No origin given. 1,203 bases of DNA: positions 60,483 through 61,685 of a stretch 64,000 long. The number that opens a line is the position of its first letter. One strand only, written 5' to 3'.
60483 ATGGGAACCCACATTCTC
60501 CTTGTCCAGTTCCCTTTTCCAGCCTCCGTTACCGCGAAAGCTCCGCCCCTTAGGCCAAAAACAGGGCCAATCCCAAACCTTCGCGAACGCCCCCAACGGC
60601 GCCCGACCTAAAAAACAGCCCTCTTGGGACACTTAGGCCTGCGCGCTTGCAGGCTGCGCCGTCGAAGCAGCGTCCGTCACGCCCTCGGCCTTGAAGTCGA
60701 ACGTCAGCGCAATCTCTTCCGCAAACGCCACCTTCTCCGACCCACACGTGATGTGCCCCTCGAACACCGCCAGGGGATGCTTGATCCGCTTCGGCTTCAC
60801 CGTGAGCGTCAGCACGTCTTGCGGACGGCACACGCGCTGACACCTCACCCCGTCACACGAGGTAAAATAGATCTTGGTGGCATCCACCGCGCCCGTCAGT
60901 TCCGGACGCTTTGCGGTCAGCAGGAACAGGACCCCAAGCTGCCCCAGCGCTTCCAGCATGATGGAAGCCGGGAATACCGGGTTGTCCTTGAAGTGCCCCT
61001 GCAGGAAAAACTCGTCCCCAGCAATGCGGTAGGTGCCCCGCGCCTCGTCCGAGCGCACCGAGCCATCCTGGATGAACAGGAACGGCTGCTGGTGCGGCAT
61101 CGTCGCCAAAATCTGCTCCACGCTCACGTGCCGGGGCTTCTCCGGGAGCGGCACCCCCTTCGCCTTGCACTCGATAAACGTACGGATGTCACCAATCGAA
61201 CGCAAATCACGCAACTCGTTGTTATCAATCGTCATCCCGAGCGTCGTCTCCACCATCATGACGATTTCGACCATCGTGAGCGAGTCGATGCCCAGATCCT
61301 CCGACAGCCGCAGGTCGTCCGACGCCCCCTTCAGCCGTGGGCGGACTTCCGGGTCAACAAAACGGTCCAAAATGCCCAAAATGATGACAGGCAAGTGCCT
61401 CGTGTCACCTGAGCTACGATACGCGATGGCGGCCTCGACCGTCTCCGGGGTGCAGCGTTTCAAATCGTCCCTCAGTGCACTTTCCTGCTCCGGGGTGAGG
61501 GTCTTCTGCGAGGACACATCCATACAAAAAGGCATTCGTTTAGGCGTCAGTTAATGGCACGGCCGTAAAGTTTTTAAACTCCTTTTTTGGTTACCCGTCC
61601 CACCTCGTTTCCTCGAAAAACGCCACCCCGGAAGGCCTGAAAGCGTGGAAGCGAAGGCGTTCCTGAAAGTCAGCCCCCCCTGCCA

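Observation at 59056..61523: ACP-dehydratase didomain protein paired with a FabB-like ketosynthase: candidate dedicated fatty-acid tailoring module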

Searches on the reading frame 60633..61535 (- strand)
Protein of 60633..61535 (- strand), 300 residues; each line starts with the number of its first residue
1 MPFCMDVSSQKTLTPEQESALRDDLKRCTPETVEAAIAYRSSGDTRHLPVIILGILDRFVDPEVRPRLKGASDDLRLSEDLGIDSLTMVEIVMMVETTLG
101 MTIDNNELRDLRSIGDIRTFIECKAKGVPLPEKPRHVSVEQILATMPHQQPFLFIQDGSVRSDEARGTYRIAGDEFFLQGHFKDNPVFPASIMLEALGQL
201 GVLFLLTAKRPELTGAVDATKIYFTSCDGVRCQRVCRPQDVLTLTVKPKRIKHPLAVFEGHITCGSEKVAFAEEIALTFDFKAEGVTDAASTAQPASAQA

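Call 3: search_protein_families(library=pfam, proteins=[window:60633-61535:-], max_evalue=0.01)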
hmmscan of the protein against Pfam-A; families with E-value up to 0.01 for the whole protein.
window:60633-61535:- (300 aa): 2 families
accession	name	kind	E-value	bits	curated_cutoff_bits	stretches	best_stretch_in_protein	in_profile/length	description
PF07977.19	FabA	-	7.3e-17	61.7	23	1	164-271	26-136/138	FabA-like domain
PF00550.31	PP-binding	-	2.5e-06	28.1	20.8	1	74-119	21-65/67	Phosphopantetheine attachment site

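Call 4: search_protein_families(library=ncbifam, proteins=[window:60633-61535:-], max_evalue=0.01)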
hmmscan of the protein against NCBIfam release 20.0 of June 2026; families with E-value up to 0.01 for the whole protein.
window:60633-61535:- (300 aa): 20 families
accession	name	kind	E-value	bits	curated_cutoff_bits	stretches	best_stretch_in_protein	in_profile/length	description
NF000582.1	PRK00006.1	equivalog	1.1e-19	70.7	113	1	139-273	2-132/137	3-hydroxyacyl-ACP dehydratase FabZ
NF009667.0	PRK13188.1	equivalog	8.8e-18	64.2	465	1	132-275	316-456/464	bifunctional UDP-3-O-[3-hydroxymyristoyl] N-acetylglucosamine deacetylase/3-hydroxyacyl-ACP dehydratase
TIGR01750.1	fabZ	equivalog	9.4e-17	61.2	155.15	1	138-273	2-136/141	3-hydroxyacyl-ACP dehydratase FabZ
NF002148.0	PRK00982.1-2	subfamily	7.8e-11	41.7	71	1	74-125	27-78/79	acyl carrier protein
NF002147.0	PRK00982.1-1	equivalog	2.1e-09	37.1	84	1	78-123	34-79/83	acyl carrier protein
NF002150.0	PRK00982.1-4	subfamily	2e-08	34.3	66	1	73-125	27-79/80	acyl carrier protein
TIGR00517.1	acyl_carrier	equivalog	4e-08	33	70.45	1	73-122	25-74/77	acyl carrier protein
NF040636.1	AcpM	exception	1.4e-07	31.5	146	1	78-122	32-76/93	meromycolate extension acyl carrier protein AcpM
NF058663.1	cispen_cyc_AmcE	equivalog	5.3e-07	29.8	140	1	165-271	34-135/153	cispentacin biosynthesis cyclizing decarboxylase AmcE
NF002151.0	PRK00982.1-5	equivalog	1.5e-06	28.3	92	1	77-124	29-76/78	acyl carrier protein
NF009104.0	PRK12449.1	equivalog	6.4e-06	26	70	1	76-121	30-75/80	acyl carrier protein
NF003509.0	PRK05174.1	equivalog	2.6e-05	24.1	124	1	163-226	53-116/172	bifunctional 3-hydroxydecanoyl-ACP dehydratase/trans-2-decenoyl-ACP isomerase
NF005798.0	PRK07639.1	equivalog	2.8e-05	24.4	100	1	72-124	27-81/91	petrobactin biosynthesis protein AsbD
NF002149.0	PRK00982.1-3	equivalog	6.2e-05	22.9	106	1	78-117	30-69/78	acyl carrier protein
NF058660.1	cispen_ACP_AmcB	equivalog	7.3e-05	22.9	80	1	73-122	25-76/80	cispentacin biosynthesis acyl carrier protein AmcB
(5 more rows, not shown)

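Call 5: find_homologous_proteins(query=window:60633-61535:-, max_evalue=0.001)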
Query window:60633-61535:- (300 aa): 1775 proteins with E <= 0.001 among 3898 candidates; the best 120 are listed.
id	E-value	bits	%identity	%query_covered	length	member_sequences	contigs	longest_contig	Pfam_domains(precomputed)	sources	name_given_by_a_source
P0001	3.5e-192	655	100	99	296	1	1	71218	PF00550.32,PF22818.3,PF07977.20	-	-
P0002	1.2e-129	450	70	91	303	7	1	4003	PF00550.32,PF22818.3,PF07977.20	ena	-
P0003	1.3e-129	450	70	91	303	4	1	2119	PF00550.32,PF22818.3,PF07977.20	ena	-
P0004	1.5e-128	446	64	99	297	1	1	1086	PF14573.12,PF00550.32,PF22818.3,PF07977.20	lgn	-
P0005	3.0e-126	439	64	95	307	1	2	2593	PF00550.32,PF22818.3,PF07977.20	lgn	-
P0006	4.1e-126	438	64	98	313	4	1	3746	PF00550.32,PF22818.3,PF07977.20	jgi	jgi:acyl carrier protein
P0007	5.5e-126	438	67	91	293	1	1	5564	PF00550.32,PF22818.3,PF07977.20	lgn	-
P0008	9.8e-126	437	68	92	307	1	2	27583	PF00550.32,PF22818.3,PF07977.20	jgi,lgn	-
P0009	1.2e-125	437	63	98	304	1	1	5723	PF14573.12,PF00550.32,PF22818.3,PF07977.20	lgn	-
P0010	1.5e-125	436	65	96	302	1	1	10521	PF00550.32,PF22818.3,PF07977.20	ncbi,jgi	ncbi:MAG: phosphopantetheine-binding protein [Opitutales bacterium]|jgi:3-hydroxyacyl-[acyl-carrier-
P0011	3.4e-125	435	68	90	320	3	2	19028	PF00550.32,PF22818.3,PF07977.20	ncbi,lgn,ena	-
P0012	5.1e-125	435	64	96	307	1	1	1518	PF00550.32,PF22818.3,PF07977.20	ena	-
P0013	8.0e-125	434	65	97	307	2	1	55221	PF00550.32,PF22818.3,PF07977.20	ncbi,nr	ncbi:MAG TPA: phosphopantetheine-binding protein [Opitutales bacterium]|nr:phosphopantetheine-bindin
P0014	9.4e-125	434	64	98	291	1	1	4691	PF00550.32,PF22818.3,PF07977.20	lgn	-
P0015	1.5e-124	433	63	99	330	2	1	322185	PF00550.32,PF22818.3,PF07977.20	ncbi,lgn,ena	-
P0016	4.3e-124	432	66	90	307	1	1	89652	PF00550.32,PF22818.3,PF07977.20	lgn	-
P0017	5.6e-124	431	63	98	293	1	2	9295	PF00550.32,PF22818.3,PF07977.20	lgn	-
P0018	3.2e-123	429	67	90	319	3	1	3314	PF00550.32,PF22818.3,PF07977.20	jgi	-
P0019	8.1e-123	427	62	99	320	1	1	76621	PF00550.32,PF22818.3,PF07977.20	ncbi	-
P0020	1.2e-122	427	66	91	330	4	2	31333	PF00550.32,PF22818.3,PF07977.20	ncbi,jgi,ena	-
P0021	1.4e-122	427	67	90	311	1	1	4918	PF00550.32,PF22818.3,PF07977.20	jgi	jgi:acyl carrier protein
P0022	1.8e-122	426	63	98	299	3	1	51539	PF00550.32,PF22818.3,PF07977.20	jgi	-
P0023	2.1e-122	426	62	98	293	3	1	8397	PF00550.32,PF22818.3,PF07977.20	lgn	-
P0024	2.5e-122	426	63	97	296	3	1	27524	PF00550.32,PF22818.3,PF07977.20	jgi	-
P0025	3.9e-122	425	63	93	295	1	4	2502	PF00550.32,PF22818.3,PF07977.20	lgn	-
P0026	4.6e-122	425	61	98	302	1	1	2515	PF00550.32,PF22818.3,PF07977.20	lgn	-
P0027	8.2e-122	424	67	90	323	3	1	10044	PF00550.32,PF22818.3,PF07977.20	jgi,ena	-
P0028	1.1e-121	424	67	90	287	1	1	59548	PF00550.32,PF22818.3,PF07977.20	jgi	-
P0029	2.6e-121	422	65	93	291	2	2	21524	PF00550.32,PF22818.3,PF07977.20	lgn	-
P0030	2.8e-121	422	62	96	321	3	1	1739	PF00550.32,PF22818.3,PF07977.20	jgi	-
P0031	2.8e-121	422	65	91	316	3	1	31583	PF00550.32,PF22818.3,PF07977.20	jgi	-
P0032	3.8e-121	422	67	90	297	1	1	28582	PF00550.32,PF22818.3,PF07977.20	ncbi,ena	-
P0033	4.1e-121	422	63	97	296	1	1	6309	PF00550.32,PF22818.3,PF07977.20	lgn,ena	-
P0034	4.7e-121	422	61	98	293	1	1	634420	PF00550.32,PF22818.3,PF07977.20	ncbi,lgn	-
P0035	4.8e-121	422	63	97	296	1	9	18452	PF00550.32,PF22818.3,PF07977.20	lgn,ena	-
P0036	5.0e-121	421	63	97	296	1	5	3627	PF00550.32,PF22818.3,PF07977.20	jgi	-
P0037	5.3e-121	421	63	97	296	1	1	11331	PF00550.32,PF22818.3,PF07977.20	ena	-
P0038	5.5e-121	421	63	97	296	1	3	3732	PF00550.32,PF22818.3,PF07977.20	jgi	-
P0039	6.5e-121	421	63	97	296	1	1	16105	PF00550.32,PF22818.3,PF07977.20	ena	-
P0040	1.1e-120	420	63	97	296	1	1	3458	PF00550.32,PF22818.3,PF07977.20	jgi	jgi:3-hydroxyacyl-[acyl-carrier-protein] dehydratase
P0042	6.2e-120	418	64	95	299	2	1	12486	PF00550.32,PF22818.3,PF07977.20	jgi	-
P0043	8.1e-120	417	63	97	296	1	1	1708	PF00550.32,PF22818.3,PF07977.20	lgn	-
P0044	8.4e-120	417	66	93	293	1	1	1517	PF00550.32,PF22818.3,PF07977.20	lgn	-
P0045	8.2e-119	414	60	98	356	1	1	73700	PF00550.32,PF22818.3,PF07977.20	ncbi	-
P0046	2.2e-118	413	63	93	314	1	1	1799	PF00550.32,PF22818.3,PF07977.20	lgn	-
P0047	1.2e-116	407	65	93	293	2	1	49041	PF00550.32,PF22818.3,PF07977.20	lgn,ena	-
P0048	4.7e-115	402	63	92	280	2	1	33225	PF00550.32,PF22818.3,PF07977.20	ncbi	-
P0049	1.7e-114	400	61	96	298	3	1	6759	PF00550.32,PF22818.3,PF07977.20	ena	-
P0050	2.7e-114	399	62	93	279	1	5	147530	PF00550.32,PF22818.3,PF07977.20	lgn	-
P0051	3.0e-114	399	62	92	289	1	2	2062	PF00550.32,PF22818.3,PF07977.20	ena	-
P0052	4.8e-114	399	62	90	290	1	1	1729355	PF00550.32,PF22818.3,PF07977.20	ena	-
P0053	6.5e-114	398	62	92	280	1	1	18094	PF00550.32,PF22818.3,PF07977.20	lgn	-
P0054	1.9e-113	397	62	91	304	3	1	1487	PF22818.3,PF07977.20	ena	-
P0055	5.5e-113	395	60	94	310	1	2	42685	PF00550.32,PF22818.3,PF07977.20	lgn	-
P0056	4.5e-112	392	60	93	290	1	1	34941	PF00550.32,PF22818.3,PF07977.20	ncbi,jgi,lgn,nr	ncbi:MAG: phosphopantetheine-binding protein [Puniceicoccales bacterium]|jgi:3-hydroxyacyl-[acyl-car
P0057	6.1e-112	392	57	99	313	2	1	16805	PF00550.32,PF22818.3,PF07977.20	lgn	-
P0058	5.3e-111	389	61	92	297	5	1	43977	PF22818.3,PF07977.20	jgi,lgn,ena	-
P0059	6.0e-110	385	61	90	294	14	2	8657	PF00550.32,PF22818.3,PF07977.20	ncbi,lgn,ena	-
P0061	1.3e-109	384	60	93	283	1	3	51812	PF00550.32,PF22818.3,PF07977.20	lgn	-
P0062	4.6e-109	382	58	92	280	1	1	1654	PF00550.32,PF22818.3,PF07977.20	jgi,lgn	-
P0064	2.5e-108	380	59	92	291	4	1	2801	PF00550.32,PF22818.3,PF07977.20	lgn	-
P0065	4.8e-108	379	59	96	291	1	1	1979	PF00550.32,PF22818.3,PF07977.20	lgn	-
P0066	9.8e-108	378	61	91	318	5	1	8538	PF00550.32,PF22818.3,PF07977.20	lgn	-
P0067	1.8e-107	377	61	91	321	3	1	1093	PF00550.32,PF22818.3,PF07977.20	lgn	-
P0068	1.9e-107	377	59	97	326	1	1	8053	PF00550.32,PF22818.3,PF07977.20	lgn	-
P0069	3.1e-107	376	58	92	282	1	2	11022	PF00550.32,PF22818.3,PF07977.20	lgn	-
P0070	3.5e-107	376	56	95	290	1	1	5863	PF00550.32,PF22818.3,PF07977.20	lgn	-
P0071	3.8e-107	376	57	96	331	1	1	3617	PF00550.32,PF22818.3,PF07977.20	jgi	jgi:3-hydroxyacyl-[acyl-carrier-protein] dehydratase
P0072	4.1e-107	376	61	91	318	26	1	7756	PF00550.32,PF22818.3,PF07977.20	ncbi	-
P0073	4.2e-107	376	61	92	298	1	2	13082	PF00550.32,PF22818.3,PF07977.20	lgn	-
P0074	5.5e-107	375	60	92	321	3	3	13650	PF00550.32,PF22818.3,PF07977.20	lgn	-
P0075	7.4e-107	375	62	90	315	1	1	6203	PF00550.32,PF22818.3,PF07977.20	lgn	-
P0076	1.0e-106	375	58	92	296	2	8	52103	PF00550.32,PF22818.3,PF07977.20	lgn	-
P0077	1.1e-106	374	60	93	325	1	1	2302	PF00550.32,PF22818.3,PF07977.20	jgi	jgi:3-hydroxyacyl-[acyl-carrier-protein] dehydratase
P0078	1.2e-106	374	59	96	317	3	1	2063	PF00550.32,PF22818.3,PF07977.20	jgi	jgi:3-hydroxyacyl-[acyl-carrier-protein] dehydratase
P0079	1.4e-106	374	57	96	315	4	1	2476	PF00550.32,PF22818.3,PF07977.20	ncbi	-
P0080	1.5e-106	374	57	96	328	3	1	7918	PF00550.32,PF22818.3,PF07977.20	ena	-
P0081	1.7e-106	374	57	96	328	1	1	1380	PF00550.32,PF22818.3,PF07977.20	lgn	-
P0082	1.9e-106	374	60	93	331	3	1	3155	PF00550.32,PF22818.3,PF07977.20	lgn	-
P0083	2.5e-106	373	61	92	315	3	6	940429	PF00550.32,PF22818.3,PF07977.20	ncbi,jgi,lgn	-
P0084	3.3e-106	373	61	90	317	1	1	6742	PF00550.32,PF22818.3,PF07977.20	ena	-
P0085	3.4e-106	373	61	90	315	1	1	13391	PF00550.32,PF22818.3,PF07977.20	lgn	-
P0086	3.7e-106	373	60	96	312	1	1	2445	PF00550.32,PF22818.3,PF07977.20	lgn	-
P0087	3.8e-106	373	59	92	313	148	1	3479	PF00550.32,PF22818.3,PF07977.20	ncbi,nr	ncbi:MAG: fabZ 1 [Lacunisphaera sp.]|nr:fabZ 1 [Lacunisphaera sp.]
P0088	4.6e-106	372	58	96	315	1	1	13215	PF00550.32,PF22818.3,PF07977.20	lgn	-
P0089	5.6e-106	372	58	92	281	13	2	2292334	PF14573.12,PF00550.32,PF22818.3,PF07977.20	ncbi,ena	-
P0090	5.9e-106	372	56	98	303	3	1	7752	PF00550.32,PF22818.3,PF07977.20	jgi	jgi:acyl carrier protein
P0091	6.1e-106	372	59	91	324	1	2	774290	PF00550.32,PF22818.3,PF07977.20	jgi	jgi:acyl carrier protein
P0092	6.9e-106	372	59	94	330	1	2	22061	PF00550.32,PF22818.3,PF07977.20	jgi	jgi:acyl carrier protein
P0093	1.0e-105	371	57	96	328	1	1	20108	PF00550.32,PF22818.3,PF07977.20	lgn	-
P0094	1.1e-105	371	59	91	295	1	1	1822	PF00550.32,PF22818.3,PF07977.20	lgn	-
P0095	1.2e-105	371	58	96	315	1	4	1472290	PF00550.32,PF22818.3,PF07977.20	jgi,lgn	jgi:3-hydroxyacyl-[acyl-carrier-protein] dehydratase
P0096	1.2e-105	371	59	96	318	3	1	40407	PF22818.3,PF07977.20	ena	-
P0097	1.2e-105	371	61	90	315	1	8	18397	PF00550.32,PF22818.3,PF07977.20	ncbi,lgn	-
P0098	1.3e-105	371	58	94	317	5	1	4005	PF22818.3,PF07977.20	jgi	-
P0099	1.3e-105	371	60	91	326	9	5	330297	PF00550.32,PF22818.3,PF07977.20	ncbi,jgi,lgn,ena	-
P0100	1.4e-105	371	56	97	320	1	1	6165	PF00550.32,PF22818.3,PF07977.20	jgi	-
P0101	1.5e-105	371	61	92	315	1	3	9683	PF00550.32,PF22818.3,PF07977.20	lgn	-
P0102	1.7e-105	371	59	90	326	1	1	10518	PF00550.32,PF22818.3,PF07977.20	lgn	-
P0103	1.7e-105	371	59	90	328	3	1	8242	PF00550.32,PF22818.3,PF07977.20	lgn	-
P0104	1.9e-105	370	58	93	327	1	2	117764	PF22818.3,PF07977.20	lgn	-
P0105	2.0e-105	370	58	97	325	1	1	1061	PF00550.32,PF22818.3,PF07977.20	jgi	-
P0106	2.6e-105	370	57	97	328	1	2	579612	PF00550.32,PF22818.3,PF07977.20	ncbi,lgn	-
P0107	2.7e-105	370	58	93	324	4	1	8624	PF00550.32,PF22818.3,PF07977.20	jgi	jgi:3-hydroxyacyl-[acyl-carrier-protein] dehydratase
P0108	2.9e-105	370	58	92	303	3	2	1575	PF00550.32,PF22818.3,PF07977.20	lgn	-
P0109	3.2e-105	370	60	90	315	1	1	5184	PF00550.32,PF22818.3,PF07977.20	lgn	-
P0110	3.2e-105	370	61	90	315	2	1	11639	PF00550.32,PF22818.3,PF07977.20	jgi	-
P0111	3.3e-105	370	58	91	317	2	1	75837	PF22818.3,PF07977.20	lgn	-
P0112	3.4e-105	370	60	91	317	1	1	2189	PF22818.3,PF07977.20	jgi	jgi:acyl carrier protein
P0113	3.7e-105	369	59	90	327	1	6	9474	PF00550.32,PF22818.3,PF07977.20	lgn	-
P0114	4.2e-105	369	60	89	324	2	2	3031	PF00550.32,PF22818.3,PF07977.20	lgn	-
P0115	6.7e-105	369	60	91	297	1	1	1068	PF00550.32,PF22818.3,PF07977.20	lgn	-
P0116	7.1e-105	368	57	95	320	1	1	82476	PF00550.32,PF22818.3,PF07977.20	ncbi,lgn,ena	-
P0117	7.2e-105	368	58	93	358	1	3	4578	PF22818.3,PF07977.20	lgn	-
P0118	7.3e-105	368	55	100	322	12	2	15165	PF00550.32,PF22818.3,PF07977.20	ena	-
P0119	7.8e-105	368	58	96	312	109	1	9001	PF22818.3,PF07977.20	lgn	-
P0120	9.7e-105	368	58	94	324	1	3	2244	PF00550.32,PF22818.3,PF07977.20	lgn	-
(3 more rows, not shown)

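Call 6: search_solved_structures(query=window:60633-61535:-, max_evalue=0.01, show_alignments=2)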
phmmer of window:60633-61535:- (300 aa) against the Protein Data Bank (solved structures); distinct sequences matched with E-value up to 0.01: 59.
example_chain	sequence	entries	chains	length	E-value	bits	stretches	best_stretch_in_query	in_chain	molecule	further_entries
1u1z_A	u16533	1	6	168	1.5e-11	47.4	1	132-275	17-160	(3R)-hydroxymyristoyl-[acyl carrier protein] dehydratase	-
6n3p_A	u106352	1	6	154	1.2e-10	44.4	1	137-263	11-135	3-hydroxyacyl-[acyl-carrier-protein] dehydratase FabZ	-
3d6x_A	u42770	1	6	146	1.7e-10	43.9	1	138-278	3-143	(3R)-hydroxymyristoyl-[acyl-carrier-protein] dehydratase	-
4h4g_A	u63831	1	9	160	3.7e-10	42.8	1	137-260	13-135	(3R)-hydroxymyristoyl-[acyl-carrier-protein] dehydratase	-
5bux_A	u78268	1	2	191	7.1e-10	41.9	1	137-269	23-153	3-hydroxyacyl-[acyl-carrier-protein] dehydratase FabZ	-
5buw_A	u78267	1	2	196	7.5e-10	41.8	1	137-269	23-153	3-hydroxyacyl-[acyl-carrier-protein] dehydratase FabZ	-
1z6b_A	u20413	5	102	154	1.3e-08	37.8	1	130-255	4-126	fatty acid synthesis protein | Beta-hydroxyacyl-ACP dehydratase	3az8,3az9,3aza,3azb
7qv0_A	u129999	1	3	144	2.5e-08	36.9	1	138-270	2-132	Beta-hydroxyacyl-(Acyl-carrier-protein) dehydratase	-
8ayb_A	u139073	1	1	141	5.4e-08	35.7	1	138-269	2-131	Beta-hydroxyacyl-(Acyl-carrier-protein) dehydratase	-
8ayc_A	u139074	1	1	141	9e-08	35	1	138-269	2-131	Beta-hydroxyacyl-(Acyl-carrier-protein) dehydratase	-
8ayd_AA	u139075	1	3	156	1.6e-07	34.2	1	139-280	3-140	3-hydroxyacyl-[acyl-carrier-protein] dehydratase FabZ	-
5buy_A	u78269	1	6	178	2.1e-07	33.8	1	135-270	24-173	3-hydroxyacyl-[acyl-carrier-protein] dehydratase FabZ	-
8ayi_A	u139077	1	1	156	2.7e-07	33.4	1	138-270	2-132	Beta-hydroxyacyl-(Acyl-carrier-protein) dehydratase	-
1zhg_A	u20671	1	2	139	7.7e-07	32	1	144-255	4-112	beta hydroxyacyl-acyl carrier protein dehydratase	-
3b7j_A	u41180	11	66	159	7.9e-07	31.9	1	138-254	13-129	(3R)-hydroxymyristoyl-acyl carrier protein dehydratase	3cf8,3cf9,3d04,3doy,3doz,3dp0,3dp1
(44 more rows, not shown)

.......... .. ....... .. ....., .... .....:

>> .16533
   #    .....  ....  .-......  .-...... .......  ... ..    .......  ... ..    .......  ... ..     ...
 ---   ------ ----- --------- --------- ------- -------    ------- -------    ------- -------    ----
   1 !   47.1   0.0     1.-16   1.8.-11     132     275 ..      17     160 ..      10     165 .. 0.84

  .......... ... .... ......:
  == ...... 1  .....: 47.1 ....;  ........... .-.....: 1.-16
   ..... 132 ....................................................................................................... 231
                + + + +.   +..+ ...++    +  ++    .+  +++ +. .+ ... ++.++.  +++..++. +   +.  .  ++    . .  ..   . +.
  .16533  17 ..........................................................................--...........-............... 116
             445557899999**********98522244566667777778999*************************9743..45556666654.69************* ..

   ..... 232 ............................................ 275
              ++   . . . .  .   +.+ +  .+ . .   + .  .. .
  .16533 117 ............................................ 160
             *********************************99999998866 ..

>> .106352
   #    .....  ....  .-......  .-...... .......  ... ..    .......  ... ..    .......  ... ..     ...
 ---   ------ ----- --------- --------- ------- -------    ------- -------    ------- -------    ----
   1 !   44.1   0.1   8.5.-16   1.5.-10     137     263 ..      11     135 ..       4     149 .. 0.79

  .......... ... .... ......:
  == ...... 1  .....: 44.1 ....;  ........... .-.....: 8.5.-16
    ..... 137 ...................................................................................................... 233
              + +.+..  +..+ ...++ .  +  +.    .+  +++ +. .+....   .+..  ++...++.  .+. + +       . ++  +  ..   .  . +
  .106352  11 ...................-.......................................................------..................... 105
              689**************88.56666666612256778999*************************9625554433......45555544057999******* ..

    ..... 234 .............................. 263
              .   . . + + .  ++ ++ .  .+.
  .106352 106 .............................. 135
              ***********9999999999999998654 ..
